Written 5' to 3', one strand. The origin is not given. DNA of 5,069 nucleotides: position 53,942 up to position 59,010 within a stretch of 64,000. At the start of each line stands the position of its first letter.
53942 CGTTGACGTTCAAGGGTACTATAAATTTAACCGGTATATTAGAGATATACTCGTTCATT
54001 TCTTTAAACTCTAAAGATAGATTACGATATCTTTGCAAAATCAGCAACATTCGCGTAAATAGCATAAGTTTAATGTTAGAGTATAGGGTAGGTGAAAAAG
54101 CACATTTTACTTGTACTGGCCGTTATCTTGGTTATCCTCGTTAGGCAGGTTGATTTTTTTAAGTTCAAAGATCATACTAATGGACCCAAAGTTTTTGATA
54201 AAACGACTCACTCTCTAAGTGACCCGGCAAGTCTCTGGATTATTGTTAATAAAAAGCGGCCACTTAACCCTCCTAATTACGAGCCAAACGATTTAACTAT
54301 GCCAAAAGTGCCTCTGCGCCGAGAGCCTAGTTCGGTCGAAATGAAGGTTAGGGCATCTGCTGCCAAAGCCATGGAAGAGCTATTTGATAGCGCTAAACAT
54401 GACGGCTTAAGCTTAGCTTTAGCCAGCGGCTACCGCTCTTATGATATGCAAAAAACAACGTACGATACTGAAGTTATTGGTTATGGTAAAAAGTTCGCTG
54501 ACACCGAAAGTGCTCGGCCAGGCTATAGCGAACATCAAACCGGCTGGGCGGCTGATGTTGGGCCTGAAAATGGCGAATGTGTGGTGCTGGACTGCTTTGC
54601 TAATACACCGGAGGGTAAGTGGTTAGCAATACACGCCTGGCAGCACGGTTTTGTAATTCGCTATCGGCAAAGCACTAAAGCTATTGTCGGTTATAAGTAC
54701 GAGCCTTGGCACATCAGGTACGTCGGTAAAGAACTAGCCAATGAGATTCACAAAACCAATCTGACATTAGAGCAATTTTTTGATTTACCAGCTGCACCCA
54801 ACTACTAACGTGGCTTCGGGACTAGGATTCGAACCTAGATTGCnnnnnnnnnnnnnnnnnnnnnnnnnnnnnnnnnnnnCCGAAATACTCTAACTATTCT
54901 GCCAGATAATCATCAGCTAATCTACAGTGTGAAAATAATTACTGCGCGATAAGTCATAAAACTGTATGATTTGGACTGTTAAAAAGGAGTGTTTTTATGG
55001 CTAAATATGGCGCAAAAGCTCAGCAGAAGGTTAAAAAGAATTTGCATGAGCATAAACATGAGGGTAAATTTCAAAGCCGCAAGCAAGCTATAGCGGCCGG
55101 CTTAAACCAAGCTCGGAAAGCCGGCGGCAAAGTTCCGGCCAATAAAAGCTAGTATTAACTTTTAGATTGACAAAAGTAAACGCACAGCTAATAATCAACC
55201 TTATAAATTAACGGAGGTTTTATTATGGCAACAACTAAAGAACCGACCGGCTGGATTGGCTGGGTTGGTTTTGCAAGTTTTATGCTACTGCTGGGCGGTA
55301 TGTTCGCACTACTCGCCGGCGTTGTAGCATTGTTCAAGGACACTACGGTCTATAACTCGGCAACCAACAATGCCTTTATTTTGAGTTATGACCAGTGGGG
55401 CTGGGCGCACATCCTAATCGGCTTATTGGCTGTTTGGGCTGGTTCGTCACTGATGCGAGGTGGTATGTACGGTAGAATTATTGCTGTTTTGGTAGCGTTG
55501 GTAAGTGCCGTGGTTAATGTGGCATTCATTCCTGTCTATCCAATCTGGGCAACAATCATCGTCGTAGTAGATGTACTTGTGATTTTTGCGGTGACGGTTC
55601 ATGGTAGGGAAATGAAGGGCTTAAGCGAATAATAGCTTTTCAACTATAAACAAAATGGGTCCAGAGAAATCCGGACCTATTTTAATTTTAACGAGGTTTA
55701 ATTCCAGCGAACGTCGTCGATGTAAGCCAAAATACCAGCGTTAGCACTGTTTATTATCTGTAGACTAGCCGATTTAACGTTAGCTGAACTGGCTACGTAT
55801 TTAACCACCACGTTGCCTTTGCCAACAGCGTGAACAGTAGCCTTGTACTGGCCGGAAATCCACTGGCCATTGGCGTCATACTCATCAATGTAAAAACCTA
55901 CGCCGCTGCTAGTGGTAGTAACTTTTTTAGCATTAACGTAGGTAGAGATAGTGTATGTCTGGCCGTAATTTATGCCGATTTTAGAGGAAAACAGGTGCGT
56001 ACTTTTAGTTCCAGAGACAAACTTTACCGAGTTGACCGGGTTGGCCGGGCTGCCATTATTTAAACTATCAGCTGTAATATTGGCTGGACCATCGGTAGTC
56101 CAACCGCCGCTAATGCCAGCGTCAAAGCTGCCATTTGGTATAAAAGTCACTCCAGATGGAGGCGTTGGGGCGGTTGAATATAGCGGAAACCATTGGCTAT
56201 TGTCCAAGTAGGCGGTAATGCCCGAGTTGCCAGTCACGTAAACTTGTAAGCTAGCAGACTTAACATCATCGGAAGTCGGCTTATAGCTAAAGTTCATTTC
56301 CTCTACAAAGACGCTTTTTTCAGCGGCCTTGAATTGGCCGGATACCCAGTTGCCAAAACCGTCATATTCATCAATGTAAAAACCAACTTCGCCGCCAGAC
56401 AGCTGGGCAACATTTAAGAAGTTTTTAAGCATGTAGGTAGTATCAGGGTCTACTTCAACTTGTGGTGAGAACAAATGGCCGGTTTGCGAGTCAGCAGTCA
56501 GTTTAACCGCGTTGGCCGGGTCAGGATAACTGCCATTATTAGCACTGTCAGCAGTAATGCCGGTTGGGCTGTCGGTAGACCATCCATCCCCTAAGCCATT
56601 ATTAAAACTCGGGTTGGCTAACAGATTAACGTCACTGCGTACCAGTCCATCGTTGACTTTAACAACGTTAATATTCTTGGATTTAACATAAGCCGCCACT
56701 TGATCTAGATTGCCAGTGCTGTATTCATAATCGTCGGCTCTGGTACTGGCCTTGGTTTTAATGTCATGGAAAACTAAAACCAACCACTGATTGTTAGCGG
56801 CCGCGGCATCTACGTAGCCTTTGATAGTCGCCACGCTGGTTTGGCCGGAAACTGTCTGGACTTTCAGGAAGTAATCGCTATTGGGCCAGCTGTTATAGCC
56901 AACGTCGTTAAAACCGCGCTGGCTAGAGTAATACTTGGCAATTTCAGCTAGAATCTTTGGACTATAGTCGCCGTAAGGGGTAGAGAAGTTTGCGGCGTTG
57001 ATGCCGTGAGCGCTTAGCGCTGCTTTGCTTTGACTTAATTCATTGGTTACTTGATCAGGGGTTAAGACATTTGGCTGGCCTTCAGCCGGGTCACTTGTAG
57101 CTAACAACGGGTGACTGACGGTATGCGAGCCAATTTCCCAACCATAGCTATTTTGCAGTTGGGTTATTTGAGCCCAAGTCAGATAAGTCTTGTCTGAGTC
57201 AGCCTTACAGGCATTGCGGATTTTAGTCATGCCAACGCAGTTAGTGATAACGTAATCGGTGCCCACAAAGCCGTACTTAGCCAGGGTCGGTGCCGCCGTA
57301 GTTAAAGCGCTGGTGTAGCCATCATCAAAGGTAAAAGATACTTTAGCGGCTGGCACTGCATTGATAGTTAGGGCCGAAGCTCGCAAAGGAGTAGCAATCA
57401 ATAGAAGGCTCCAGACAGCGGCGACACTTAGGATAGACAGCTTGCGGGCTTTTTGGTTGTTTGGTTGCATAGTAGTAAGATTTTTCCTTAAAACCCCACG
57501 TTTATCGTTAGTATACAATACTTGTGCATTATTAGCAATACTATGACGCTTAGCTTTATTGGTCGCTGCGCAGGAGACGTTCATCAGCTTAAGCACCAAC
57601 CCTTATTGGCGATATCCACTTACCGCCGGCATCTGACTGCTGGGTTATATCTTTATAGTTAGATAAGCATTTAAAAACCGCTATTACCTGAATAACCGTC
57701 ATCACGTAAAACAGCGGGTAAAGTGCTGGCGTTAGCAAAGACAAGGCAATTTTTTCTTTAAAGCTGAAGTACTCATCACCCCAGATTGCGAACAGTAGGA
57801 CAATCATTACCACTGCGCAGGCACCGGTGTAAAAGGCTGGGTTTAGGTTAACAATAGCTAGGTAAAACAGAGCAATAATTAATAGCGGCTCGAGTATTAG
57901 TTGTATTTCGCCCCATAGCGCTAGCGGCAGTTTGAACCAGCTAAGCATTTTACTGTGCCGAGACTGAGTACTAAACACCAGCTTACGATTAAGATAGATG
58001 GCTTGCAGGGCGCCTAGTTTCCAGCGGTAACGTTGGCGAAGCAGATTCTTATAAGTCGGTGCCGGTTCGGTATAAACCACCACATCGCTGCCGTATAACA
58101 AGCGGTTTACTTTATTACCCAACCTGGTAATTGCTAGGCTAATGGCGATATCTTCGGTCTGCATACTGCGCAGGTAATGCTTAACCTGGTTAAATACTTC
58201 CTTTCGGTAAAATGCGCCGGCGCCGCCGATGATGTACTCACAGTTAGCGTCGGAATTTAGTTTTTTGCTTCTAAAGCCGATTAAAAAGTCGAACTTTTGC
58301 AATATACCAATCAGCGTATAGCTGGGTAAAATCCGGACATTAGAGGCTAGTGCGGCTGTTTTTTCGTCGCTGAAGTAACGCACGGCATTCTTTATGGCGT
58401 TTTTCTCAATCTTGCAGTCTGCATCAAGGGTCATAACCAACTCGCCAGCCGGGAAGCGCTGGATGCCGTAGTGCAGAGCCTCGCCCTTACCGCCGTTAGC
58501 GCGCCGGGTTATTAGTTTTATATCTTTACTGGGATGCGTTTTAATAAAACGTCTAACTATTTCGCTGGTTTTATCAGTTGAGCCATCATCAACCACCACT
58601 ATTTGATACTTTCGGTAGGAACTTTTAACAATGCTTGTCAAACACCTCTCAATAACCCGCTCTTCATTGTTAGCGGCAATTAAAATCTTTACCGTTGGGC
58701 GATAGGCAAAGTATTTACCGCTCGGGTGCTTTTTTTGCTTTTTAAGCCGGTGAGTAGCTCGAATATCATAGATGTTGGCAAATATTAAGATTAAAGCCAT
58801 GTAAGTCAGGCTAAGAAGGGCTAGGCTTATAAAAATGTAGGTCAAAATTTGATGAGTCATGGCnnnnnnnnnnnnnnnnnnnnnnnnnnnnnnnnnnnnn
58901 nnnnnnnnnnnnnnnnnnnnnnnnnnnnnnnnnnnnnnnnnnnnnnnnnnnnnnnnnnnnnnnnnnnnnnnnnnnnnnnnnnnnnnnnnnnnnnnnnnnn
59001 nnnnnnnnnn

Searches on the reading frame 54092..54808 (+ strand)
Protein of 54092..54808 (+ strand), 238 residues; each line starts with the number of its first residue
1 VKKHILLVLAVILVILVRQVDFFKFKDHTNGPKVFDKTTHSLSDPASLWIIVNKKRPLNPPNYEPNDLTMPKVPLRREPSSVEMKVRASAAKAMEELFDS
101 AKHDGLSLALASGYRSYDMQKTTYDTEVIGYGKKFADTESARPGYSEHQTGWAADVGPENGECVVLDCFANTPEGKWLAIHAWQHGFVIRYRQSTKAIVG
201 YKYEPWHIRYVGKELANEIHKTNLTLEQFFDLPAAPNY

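Call 3: search_protein_families(library=pfam, proteins=[window:54092-54808:+], max_evalue=0.1)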
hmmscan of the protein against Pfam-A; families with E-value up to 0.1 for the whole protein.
window:54092-54808:+ (238 aa): 1 family
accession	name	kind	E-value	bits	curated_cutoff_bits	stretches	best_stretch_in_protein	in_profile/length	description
PF02557.22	VanY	-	1.5e-37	128.8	25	1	85-213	3-132/132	D-alanyl-D-alanine carboxypeptidase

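Call 4: search_protein_families(library=ncbifam, proteins=[window:54092-54808:+], max_evalue=0.1)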
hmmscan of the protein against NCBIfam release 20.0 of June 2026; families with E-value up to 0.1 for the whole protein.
window:54092-54808:+ (238 aa): 6 families
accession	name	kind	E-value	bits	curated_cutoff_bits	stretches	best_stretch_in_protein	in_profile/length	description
NF041194.1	LD_carboxy_LdcB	exception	2.2e-35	122.2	275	1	87-233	35-176/180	LD-carboxypeptidase LdcB/DacB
NF000380.1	vanXY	equivalog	3e-27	95.3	250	1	79-230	25-176/179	D,D-carboxypeptidase/D,D-dipeptidase VanXY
NF000472.1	vanY_AFMPt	exception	5.9e-27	94.6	425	1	83-231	95-230/283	VanY-A/VanY-F/VanY-M family D-Ala-D-Ala carboxypeptidase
NF000473.1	vanY_BG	exception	1.3e-18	67.3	400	1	86-230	127-271/274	VanY-B/VanY-G family D-Ala-D-Ala carboxypeptidase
NF000149.1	vanXY_G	exception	2.3e-16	59.7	500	1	88-230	48-190/254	D-Ala-D-Ala dipeptidase/D-Ala-D-Ala carboxypeptidase VanXY-G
NF000086.1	vanY_far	exception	0.0085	15.9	250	1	103-162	84-144/196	D,D-peptidase/D,D-carboxypeptidase VanY-N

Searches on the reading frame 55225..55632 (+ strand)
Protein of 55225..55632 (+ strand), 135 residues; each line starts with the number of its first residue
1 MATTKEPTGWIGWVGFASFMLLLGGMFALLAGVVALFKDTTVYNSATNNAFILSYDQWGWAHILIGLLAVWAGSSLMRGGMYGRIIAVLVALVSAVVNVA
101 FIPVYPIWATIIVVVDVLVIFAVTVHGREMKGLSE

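Call 3: search_protein_families(library=pfam, proteins=[window:55225-55632:+], max_evalue=0.1)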
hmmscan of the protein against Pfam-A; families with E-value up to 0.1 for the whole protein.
window:55225-55632:+ (135 aa): 1 family
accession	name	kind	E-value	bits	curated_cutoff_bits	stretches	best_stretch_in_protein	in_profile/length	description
PF23636.1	DUF7144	-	3.5e-30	104.9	27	1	13-128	1-115/115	Domain of unknown function (DUF7144)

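Call 4: search_protein_families(library=ncbifam, proteins=[window:55225-55632:+], max_evalue=0.1)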
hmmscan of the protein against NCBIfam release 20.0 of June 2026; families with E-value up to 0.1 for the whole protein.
window:55225-55632:+ (135 aa): 0 families

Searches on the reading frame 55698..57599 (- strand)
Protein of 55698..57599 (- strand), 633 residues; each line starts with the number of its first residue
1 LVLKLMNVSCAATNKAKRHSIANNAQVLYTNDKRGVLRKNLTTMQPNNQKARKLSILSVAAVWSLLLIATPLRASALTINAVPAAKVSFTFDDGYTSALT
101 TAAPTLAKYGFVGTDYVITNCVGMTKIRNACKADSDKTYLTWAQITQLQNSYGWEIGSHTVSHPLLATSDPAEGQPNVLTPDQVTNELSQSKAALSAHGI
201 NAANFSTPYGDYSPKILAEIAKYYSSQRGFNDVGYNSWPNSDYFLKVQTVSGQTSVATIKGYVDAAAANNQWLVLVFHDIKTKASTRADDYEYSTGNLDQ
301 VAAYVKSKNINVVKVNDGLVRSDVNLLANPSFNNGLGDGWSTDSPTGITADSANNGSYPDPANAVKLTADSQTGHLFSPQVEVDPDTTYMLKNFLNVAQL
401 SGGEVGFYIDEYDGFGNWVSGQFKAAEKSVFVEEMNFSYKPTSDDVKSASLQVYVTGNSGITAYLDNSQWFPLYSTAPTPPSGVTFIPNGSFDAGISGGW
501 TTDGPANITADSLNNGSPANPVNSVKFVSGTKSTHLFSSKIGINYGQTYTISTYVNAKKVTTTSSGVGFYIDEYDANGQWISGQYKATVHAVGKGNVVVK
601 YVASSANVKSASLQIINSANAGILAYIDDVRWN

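Call 3: search_protein_families(library=pfam, proteins=[window:55698-57599:-], max_evalue=0.1)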
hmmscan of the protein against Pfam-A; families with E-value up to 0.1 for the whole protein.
window:55698-57599:- (633 aa): 4 families
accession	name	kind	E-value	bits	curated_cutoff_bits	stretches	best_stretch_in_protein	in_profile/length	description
PF01522.26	Polysacc_deac_1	-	4e-17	62.8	23.1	1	83-222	5-118/124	Polysaccharide deacetylase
PF02018.23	CBM_4_9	-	7e-07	30.1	25.9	1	488-584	5-99/136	Carbohydrate binding domain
PF10096.14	DUF2334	-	7.7e-05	22.8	26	1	103-281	22-190/203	Uncharacterized protein conserved in bacteria (DUF2334)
PF10566.15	Glyco_hydro_97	-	0.013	15.3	32.5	1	248-313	26-92/275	Glycoside hydrolase 97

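Call 4: search_protein_families(library=ncbifam, proteins=[window:55698-57599:-], max_evalue=0.1)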
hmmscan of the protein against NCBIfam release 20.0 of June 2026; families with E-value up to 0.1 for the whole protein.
window:55698-57599:- (633 aa): 6 families
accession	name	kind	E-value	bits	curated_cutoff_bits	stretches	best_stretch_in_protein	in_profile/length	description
NF050820.1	PolSacchBiosHfsH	equivalog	5.3e-15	55.8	400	1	82-321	31-247/249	oligosaccharide deacetylase HfsH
TIGR03938.2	deacetyl_PgaB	equivalog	9.2e-11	40.7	321.9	1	81-162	60-144/621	poly-beta-1,6-N-acetyl-D-glucosamine N-deacetylase PgaB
TIGR03933.1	PIA_icaB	equivalog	3.7e-06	26.6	248.35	1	83-218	70-197/245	intercellular adhesin biosynthesis polysaccharide N-deacetylase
NF011176.0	PRK14581.1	equivalog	6.9e-05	21.2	1091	1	81-164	103-189/673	poly-beta-1,6-N-acetyl-D-glucosamine N-deacetylase PgaB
NF011177.0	PRK14582.1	equivalog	0.0001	20.7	923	1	79-162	101-187/671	poly-beta-1,6-N-acetyl-D-glucosamine N-deacetylase PgaB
TIGR04243.1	nodulat_NodB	equivalog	0.1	12.1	240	0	147-222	48-115/197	chitooligosaccharide deacetylase NodB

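Call 80: search_solved_structures(query=window:55698-57599:-, max_evalue=0.00001)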
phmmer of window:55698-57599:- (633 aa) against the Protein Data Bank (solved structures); distinct sequences matched with E-value up to 0.00001: 1.
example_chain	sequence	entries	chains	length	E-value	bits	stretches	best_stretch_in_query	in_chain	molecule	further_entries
5bu6_A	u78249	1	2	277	2.7e-06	29.6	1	78-162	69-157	BpsB (PgaB), Poly-beta-1,6-N-acetyl-D-glucosamine N-deacetylase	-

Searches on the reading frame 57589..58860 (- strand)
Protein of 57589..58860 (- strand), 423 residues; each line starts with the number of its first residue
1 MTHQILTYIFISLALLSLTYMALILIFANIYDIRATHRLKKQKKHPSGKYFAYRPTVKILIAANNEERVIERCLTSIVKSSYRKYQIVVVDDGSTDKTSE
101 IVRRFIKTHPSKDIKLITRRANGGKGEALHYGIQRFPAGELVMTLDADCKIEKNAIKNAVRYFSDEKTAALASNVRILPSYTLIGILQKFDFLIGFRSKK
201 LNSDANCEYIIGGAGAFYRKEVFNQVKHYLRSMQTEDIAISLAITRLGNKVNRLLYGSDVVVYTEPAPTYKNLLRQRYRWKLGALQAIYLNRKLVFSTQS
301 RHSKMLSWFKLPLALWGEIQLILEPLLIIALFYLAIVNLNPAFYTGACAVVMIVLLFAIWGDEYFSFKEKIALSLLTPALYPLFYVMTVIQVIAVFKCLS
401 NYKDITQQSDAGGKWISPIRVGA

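Call 3: search_protein_families(library=pfam, proteins=[window:57589-58860:-], max_evalue=0.1)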
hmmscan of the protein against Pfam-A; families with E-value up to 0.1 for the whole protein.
window:57589-58860:- (423 aa): 8 families
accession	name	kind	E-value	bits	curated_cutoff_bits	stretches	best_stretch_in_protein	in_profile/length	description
PF00535.33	Glycos_transf_2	-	7.1e-28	98.1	23.3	1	59-225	2-166/168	Glycosyl transferase family 2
PF13641.12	Glyco_tranf_2_3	-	1.3e-22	81.4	27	1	55-281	1-228/230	Glycosyltransferase like family 2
PF13632.12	Glyco_trans_2_3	-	4.3e-13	50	27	1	142-338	2-192/198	Glycosyl transferase family group 2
PF10111.15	Glyco_tranf_2_2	-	0.00047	20.2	27.3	1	61-160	6-103/276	Glycosyltransferase like family 2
PF13704.12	Glyco_tranf_2_4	-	0.0021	18.9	27.5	1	65-148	2-81/98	Glycosyl transferase family 2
PF13506.12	Glyco_transf_21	-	0.0058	16.5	21.7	1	139-280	31-172/174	Glycosyl transferase family 21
PF05679.22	CHGN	-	0.015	14.6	23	1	85-157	294-373/512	Chondroitin N-acetylgalactosaminyltransferase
PF03071.21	GNT-I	-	0.096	11.9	25.4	0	30-105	68-145/434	GNT-I family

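Call 4: search_protein_families(library=ncbifam, proteins=[window:57589-58860:-], max_evalue=0.1)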
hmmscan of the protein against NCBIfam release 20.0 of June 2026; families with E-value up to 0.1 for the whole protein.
window:57589-58860:- (423 aa): 31 families (the best 25 are shown)
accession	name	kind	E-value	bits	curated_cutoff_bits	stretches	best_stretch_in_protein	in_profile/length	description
TIGR03937.1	PgaC_IcaA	equivalog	6.7e-40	137.3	422.3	1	18-420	9-406/407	poly-beta-1,6-N-acetyl-D-glucosamine synthase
TIGR03111.1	glyc2_xrt_Gpos1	hypoth_equivalog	8e-25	87.5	363.95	1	25-361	18-358/439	TIGR03111 family XrtG-associated glycosyltransferase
NF053846.1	glyco_with_XrtP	equivalog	1.1e-20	73.7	520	2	18-177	6-174/440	XrtP-associated glycosyltransferase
TIGR03469.1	HpnB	hypoth_equivalog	5.8e-15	55.2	379.25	1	12-174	3-170/386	hopene-associated glycosyltransferase HpnB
TIGR04283.1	glyco_like_mftF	equivalog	8.6e-15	54.9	182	1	59-249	3-174/221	TIGR04283 family arsenosugar biosynthesis glycosyltransferase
TIGR04242.1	nodulat_NodC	equivalog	5.9e-13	48.5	550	1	14-171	15-164/395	chitooligosaccharide synthase NodC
TIGR03965.1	mycofact_glyco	equivalog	1.1e-12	47.6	280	1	52-284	71-300/467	mycofactocin biosynthesis glycosyltransferase MftF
NF041875.1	EPS_EpsD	equivalog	1.5e-12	47.6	370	1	58-168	2-109/325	exopolysaccharide biosynthesis glycosyltransferase EpsD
NF007482.0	PRK10073.1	equivalog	5.9e-12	45.2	423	1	55-155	6-102/334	glycosyltransferase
NF047683.1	TeichurnBiosyTuaG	equivalog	9.6e-12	45.1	400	1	54-169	5-117/252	teichuronic acid biosynthesis protein TuaG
NF045692.1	OglycostaseCruG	equivalog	1.5e-11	43.9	600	1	15-252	5-246/386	2'-O-glycosyltransferase CruG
TIGR03030.1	CelA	equivalog_domain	2e-10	39.4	699.1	1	9-171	89-261/714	UDP-forming cellulose synthase catalytic subunit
NF047588.1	GlcsyltransPgfSStrep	equivalog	3.3e-10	39.7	500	1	57-164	3-111/308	glycosyltransferase PgfS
NF053739.1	GlytfEpsEBac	equivalog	3.9e-09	35.9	450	1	55-163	1-107/265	glycosyltransferase EpsE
NF010496.0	PRK13915.1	equivalog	1.3e-08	34.3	262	1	55-150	31-128/307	glucosyl-3-phosphoglycerate synthase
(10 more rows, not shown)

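Call 79: search_solved_structures(query=window:57589-58860:-, max_evalue=0.00001)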
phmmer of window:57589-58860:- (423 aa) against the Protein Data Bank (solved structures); distinct sequences matched with E-value up to 0.00001: 13.
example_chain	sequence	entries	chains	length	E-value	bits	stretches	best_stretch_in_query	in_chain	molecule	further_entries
6yv7_A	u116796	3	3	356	2.1e-15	59.7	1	50-174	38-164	Glycosyl transferase, family 2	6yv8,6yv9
6yv7_B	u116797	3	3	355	2.2e-15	59.6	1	50-174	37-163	Glycosyl transferase, family 2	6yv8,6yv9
6p61_A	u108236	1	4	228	7.7e-13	51.2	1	50-157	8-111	Glycosyltransferase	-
2z87_A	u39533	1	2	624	2.3e-10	43.1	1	46-170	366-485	Chondroitin synthase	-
2z86_A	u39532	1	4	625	2.3e-10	43.1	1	46-170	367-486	Chondroitin synthase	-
5hea_A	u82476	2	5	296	1.7e-09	40.2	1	57-166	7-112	Putative glycosyltransferase (GalT1)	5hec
5tze_C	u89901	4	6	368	2e-08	36.7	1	59-168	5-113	Glycosyl transferase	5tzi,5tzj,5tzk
8vh7_A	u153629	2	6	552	3.8e-08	35.8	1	54-198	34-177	Heparosan synthase B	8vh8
8viw_A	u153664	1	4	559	3.9e-08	35.7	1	54-198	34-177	Heparosan synthase B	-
5tz8_A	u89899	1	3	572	3.9e-08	35.7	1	59-168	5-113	Glycosyl transferase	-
3l7m_A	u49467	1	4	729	5.1e-06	28.8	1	58-164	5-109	Teichoic acid biosynthesis protein F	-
3l7i_A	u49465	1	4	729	5.1e-06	28.8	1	58-164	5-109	Teichoic acid biosynthesis protein F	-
3l7j_A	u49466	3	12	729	5.1e-06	28.8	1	58-164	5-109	Teichoic acid biosynthesis protein F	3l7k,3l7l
